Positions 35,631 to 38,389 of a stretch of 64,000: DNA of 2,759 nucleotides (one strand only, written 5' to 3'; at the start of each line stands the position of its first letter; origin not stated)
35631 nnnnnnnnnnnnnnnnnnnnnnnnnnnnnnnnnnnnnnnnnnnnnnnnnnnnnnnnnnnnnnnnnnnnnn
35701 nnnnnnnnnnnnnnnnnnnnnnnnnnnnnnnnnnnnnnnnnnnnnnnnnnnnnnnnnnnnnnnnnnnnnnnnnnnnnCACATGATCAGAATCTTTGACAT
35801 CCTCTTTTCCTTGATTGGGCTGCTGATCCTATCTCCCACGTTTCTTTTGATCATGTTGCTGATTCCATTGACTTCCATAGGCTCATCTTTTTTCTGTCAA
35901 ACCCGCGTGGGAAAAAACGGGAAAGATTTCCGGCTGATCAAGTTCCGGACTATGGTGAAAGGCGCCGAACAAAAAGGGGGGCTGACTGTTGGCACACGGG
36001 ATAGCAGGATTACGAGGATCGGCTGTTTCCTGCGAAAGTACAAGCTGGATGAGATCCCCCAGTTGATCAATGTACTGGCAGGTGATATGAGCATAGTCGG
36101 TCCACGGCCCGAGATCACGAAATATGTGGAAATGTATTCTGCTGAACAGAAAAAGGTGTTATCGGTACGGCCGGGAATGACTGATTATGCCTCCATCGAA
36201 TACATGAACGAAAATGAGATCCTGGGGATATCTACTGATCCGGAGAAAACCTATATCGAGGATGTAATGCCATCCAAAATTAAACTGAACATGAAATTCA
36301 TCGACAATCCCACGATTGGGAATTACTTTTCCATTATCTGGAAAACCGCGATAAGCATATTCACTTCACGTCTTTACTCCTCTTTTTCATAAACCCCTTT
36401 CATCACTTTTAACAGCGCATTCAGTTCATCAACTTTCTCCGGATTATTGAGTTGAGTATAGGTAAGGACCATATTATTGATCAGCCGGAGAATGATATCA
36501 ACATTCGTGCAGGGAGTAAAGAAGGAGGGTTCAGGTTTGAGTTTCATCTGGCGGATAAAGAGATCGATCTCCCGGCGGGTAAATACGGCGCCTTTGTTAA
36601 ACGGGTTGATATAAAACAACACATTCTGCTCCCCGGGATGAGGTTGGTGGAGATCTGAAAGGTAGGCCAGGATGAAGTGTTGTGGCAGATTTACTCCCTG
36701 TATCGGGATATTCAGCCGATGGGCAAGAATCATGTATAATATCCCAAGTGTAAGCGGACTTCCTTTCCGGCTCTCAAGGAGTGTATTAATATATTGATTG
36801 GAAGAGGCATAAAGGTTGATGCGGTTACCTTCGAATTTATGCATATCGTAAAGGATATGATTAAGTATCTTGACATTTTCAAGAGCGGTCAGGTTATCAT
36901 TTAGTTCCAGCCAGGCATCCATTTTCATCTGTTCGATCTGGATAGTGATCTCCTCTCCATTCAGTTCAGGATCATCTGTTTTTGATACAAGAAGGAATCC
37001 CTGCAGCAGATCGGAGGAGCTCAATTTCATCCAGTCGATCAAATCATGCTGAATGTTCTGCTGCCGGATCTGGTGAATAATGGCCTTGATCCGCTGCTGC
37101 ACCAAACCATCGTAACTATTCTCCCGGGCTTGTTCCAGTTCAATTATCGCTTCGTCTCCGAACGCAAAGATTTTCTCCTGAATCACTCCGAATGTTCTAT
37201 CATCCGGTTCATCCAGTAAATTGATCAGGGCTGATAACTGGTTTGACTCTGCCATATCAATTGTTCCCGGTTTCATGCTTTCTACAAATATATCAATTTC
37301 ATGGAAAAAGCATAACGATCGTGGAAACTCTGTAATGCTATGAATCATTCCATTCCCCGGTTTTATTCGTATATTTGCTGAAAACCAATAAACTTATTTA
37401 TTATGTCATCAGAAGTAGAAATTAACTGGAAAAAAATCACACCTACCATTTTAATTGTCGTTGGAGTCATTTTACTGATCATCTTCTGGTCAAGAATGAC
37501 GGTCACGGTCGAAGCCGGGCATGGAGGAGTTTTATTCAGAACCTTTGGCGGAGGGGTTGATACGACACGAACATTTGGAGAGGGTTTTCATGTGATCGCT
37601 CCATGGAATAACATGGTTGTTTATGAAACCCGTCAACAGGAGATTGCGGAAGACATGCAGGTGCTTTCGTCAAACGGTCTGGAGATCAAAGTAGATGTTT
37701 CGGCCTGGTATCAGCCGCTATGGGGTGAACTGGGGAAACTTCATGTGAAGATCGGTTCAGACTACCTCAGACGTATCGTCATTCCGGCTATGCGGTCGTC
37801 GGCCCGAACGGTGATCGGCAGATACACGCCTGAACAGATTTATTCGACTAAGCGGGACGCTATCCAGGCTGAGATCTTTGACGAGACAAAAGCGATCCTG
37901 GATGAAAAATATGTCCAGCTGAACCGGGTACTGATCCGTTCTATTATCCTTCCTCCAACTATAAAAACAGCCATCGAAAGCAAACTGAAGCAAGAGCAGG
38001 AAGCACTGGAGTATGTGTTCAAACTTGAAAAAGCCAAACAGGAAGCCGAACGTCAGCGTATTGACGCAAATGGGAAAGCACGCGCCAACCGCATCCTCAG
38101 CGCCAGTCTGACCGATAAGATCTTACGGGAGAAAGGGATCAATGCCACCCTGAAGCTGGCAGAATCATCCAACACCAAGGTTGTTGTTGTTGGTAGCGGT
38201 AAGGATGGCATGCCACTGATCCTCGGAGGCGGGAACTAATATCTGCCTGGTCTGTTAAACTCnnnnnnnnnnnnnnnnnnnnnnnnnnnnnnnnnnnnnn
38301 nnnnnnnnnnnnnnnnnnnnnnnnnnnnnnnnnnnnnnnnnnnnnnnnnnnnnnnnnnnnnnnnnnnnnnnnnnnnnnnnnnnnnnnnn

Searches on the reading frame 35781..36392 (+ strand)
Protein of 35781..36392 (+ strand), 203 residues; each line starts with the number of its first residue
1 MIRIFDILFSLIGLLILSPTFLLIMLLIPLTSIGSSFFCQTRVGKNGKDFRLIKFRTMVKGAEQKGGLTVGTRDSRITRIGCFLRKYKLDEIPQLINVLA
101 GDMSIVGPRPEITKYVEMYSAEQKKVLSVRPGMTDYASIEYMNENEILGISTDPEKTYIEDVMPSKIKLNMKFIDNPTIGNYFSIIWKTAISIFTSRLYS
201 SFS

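Call 51: search_protein_families(library=pfam, proteins=[window:35781-36392:+], max_evalue=0.00001)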
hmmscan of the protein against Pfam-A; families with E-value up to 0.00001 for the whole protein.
window:35781-36392:+ (203 aa): 1 family
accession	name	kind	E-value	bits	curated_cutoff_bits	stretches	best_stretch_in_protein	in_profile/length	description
PF02397.22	Bac_transf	-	1e-55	188.5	27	1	3-194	2-178/179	Bacterial sugar transferase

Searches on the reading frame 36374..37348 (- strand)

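Call 51: search_protein_families(library=pfam, proteins=[window:36374-37348:-], max_evalue=0.00001)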
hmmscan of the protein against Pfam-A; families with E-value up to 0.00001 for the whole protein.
window:36374-37348:- (324 aa): 1 family
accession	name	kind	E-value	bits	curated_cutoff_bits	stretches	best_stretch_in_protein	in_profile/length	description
PF13369.12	Transglut_core2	-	2.8e-38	131.3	23.5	1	133-291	2-155/155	Transglutaminase-like superfamily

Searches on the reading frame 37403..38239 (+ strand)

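Call 51: search_protein_families(library=pfam, proteins=[window:37403-38239:+], max_evalue=0.00001)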
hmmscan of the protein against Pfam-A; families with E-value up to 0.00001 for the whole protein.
window:37403-38239:+ (278 aa): 1 family
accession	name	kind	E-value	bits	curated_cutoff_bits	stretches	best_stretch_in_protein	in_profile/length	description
PF01145.31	Band_7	-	6.8e-30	104.9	23.6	1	35-215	2-172/176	SPFH domain / Band 7 family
